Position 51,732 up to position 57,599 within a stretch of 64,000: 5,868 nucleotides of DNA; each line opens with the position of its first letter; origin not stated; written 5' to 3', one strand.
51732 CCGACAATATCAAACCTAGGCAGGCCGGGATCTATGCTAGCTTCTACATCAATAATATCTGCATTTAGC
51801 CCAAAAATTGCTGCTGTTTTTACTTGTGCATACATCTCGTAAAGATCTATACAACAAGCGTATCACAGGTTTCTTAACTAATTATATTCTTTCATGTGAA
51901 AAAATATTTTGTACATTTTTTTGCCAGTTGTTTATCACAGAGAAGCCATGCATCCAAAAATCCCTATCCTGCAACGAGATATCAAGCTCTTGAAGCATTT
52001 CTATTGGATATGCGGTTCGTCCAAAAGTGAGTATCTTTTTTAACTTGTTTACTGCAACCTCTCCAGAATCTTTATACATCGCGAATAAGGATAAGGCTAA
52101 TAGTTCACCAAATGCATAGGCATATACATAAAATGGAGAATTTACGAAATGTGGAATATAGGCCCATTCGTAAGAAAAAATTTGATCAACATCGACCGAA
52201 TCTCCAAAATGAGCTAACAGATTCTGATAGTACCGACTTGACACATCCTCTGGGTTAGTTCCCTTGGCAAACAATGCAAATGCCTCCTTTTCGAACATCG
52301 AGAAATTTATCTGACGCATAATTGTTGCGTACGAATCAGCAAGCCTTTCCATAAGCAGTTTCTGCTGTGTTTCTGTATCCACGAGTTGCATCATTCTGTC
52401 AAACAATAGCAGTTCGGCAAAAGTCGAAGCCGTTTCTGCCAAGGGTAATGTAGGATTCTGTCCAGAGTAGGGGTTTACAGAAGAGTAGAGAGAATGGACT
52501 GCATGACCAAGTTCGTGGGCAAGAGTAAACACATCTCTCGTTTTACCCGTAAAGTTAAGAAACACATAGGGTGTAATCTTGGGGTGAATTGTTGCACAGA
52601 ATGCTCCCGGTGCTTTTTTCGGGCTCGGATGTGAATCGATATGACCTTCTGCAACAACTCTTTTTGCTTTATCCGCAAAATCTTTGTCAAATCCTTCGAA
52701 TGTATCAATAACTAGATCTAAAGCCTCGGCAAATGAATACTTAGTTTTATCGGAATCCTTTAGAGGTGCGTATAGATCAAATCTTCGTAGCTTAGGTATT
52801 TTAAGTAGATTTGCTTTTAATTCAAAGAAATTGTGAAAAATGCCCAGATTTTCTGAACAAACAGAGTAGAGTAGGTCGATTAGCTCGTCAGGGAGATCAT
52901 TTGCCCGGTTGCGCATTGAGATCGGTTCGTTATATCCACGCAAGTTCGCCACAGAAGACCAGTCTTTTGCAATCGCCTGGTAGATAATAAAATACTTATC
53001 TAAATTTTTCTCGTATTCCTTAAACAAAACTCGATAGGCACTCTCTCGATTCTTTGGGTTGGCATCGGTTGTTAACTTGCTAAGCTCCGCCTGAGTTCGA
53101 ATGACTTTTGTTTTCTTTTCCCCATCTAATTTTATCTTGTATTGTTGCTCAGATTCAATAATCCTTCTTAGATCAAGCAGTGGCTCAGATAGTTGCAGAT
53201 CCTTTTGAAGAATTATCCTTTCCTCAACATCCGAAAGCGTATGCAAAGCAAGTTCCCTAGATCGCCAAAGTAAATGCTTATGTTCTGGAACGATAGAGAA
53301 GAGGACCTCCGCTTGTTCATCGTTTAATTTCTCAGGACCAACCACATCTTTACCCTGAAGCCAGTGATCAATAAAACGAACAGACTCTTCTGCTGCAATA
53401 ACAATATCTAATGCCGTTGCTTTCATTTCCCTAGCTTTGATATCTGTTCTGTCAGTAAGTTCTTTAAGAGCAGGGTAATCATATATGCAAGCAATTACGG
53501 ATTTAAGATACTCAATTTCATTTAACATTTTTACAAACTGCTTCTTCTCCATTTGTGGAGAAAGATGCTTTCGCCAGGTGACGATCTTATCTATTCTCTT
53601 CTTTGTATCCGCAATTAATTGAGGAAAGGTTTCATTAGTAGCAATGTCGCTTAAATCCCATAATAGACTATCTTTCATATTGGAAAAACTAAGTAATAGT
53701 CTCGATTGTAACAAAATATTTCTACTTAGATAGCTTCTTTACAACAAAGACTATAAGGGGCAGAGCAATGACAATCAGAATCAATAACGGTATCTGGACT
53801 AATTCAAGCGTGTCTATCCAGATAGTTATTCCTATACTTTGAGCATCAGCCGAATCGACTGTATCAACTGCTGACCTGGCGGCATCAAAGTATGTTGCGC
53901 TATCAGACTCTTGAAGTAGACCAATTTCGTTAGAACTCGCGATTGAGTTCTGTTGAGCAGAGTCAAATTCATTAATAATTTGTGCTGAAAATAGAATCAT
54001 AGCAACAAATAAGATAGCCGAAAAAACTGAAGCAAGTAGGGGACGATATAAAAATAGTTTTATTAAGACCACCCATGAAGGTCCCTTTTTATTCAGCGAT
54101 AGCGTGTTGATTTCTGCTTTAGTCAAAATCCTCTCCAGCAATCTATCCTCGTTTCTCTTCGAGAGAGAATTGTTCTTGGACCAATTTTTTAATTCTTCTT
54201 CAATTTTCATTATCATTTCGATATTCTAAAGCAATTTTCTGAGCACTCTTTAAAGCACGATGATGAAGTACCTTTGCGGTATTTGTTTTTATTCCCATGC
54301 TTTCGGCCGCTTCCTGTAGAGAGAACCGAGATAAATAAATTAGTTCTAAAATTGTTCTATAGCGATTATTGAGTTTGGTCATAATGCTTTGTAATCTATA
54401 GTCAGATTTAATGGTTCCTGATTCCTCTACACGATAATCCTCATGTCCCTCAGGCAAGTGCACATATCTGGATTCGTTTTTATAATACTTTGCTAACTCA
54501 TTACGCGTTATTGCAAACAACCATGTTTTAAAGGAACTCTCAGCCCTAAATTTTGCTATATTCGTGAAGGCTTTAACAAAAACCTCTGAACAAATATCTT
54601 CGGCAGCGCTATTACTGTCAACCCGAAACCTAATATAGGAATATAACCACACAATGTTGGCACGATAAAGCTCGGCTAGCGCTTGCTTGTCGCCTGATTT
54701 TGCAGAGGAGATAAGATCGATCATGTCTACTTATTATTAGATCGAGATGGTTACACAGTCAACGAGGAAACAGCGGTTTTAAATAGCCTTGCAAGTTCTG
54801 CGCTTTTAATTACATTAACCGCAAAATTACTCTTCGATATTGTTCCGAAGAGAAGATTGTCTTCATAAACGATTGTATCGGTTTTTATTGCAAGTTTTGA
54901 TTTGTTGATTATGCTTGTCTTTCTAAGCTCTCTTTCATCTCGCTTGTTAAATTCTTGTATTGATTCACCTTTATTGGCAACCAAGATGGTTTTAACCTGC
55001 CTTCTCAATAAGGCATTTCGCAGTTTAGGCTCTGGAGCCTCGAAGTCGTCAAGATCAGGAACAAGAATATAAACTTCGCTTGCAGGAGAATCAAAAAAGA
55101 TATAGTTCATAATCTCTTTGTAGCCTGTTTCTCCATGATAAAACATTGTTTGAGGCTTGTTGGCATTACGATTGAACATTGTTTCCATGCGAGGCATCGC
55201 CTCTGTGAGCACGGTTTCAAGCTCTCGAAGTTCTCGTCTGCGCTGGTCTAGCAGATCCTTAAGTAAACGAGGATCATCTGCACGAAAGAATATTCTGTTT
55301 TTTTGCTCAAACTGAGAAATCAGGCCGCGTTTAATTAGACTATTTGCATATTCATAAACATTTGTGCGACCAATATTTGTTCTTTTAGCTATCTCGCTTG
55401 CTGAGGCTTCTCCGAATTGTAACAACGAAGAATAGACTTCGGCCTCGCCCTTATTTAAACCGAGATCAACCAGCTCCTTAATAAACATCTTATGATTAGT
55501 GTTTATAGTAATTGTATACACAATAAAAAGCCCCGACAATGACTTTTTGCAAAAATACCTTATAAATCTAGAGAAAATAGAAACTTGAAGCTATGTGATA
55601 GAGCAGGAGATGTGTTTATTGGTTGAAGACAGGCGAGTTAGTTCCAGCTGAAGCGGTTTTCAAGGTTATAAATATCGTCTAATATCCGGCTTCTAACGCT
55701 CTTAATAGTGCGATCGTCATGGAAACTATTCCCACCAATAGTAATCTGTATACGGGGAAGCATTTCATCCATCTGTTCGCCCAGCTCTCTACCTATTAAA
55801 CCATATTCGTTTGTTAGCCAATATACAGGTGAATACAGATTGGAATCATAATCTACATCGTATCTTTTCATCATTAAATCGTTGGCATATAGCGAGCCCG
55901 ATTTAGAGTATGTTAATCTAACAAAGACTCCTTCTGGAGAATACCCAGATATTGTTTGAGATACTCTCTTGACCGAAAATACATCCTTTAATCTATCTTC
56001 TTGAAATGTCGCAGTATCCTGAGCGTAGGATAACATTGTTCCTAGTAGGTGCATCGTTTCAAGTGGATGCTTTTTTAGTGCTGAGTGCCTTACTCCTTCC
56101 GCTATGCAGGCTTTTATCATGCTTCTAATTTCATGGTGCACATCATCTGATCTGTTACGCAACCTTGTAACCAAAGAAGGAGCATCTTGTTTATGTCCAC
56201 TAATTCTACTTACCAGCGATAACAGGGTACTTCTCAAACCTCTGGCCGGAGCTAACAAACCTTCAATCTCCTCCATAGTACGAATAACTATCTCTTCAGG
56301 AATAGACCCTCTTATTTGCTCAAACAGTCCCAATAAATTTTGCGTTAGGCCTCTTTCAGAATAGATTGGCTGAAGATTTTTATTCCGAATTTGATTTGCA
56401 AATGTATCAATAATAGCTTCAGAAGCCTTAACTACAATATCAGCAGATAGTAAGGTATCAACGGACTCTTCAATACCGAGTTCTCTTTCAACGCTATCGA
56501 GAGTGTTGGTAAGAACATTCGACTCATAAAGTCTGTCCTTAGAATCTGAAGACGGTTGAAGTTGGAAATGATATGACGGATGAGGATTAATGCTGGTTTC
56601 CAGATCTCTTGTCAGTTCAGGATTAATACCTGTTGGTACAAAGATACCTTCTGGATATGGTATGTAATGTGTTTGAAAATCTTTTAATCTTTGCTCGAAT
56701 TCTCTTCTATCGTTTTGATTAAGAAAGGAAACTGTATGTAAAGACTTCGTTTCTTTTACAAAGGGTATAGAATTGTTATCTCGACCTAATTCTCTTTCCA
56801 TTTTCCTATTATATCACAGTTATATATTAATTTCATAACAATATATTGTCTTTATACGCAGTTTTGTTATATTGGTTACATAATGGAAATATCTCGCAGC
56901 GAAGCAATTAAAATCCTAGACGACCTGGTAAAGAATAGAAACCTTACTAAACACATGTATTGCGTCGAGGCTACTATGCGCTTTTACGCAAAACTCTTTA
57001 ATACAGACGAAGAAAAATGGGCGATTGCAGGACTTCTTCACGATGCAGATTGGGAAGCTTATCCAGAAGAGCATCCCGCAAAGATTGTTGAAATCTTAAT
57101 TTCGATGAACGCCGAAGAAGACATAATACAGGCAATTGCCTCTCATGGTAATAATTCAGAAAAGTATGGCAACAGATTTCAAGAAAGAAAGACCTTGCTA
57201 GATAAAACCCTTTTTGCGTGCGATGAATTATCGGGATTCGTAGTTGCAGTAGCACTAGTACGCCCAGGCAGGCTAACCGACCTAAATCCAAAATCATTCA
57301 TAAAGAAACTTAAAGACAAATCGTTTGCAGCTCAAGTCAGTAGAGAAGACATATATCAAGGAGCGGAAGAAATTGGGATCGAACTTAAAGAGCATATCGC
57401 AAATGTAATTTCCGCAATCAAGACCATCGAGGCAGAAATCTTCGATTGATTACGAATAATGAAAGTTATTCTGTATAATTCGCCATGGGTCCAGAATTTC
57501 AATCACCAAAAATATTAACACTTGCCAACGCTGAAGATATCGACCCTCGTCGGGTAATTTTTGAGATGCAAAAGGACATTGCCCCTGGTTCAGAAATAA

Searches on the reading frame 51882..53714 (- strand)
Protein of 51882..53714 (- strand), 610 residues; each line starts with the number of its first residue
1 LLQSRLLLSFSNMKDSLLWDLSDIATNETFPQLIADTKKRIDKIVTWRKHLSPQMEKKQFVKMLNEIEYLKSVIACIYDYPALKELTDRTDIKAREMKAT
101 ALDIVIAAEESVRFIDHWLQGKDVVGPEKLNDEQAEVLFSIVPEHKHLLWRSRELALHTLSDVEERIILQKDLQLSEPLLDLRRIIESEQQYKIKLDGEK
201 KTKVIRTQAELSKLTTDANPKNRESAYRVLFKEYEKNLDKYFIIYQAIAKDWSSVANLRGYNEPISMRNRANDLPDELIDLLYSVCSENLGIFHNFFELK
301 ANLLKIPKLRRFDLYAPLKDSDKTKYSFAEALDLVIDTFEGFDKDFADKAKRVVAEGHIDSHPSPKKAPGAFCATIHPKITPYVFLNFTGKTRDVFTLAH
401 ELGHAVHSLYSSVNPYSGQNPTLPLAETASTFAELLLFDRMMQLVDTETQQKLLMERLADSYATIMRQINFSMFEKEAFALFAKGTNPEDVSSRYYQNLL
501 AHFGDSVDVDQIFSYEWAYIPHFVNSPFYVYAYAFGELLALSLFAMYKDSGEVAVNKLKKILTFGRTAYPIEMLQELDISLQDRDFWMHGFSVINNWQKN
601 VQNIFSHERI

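Call 60: search_protein_families(library=pfam, proteins=[window:51882-53714:-], max_evalue=0.00001)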
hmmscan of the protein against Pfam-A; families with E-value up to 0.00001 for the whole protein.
window:51882-53714:- (610 aa): 1 family
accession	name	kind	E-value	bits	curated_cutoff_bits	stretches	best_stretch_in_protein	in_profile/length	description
PF01432.26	Peptidase_M3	-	1.1e-44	154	27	1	215-589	3-453/457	Peptidase family M3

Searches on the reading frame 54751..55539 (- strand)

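Call 60: search_protein_families(library=pfam, proteins=[window:54751-55539:-], max_evalue=0.00001)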
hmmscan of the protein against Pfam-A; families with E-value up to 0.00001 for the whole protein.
window:54751-55539:- (262 aa): 1 family
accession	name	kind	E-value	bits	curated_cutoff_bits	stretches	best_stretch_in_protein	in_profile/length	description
PF01978.25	TrmB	-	3.1e-15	56.2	25.6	1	25-90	3-67/68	Sugar-specific transcriptional regulator TrmB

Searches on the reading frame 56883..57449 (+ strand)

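Call 60: search_protein_families(library=pfam, proteins=[window:56883-57449:+], max_evalue=0.00001)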
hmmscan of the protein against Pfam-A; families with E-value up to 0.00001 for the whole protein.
window:56883-57449:+ (188 aa): 1 family
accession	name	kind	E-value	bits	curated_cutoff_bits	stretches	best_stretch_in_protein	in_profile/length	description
PF01966.28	HD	-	1.1e-06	29.3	22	1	23-117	3-114/116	HD domain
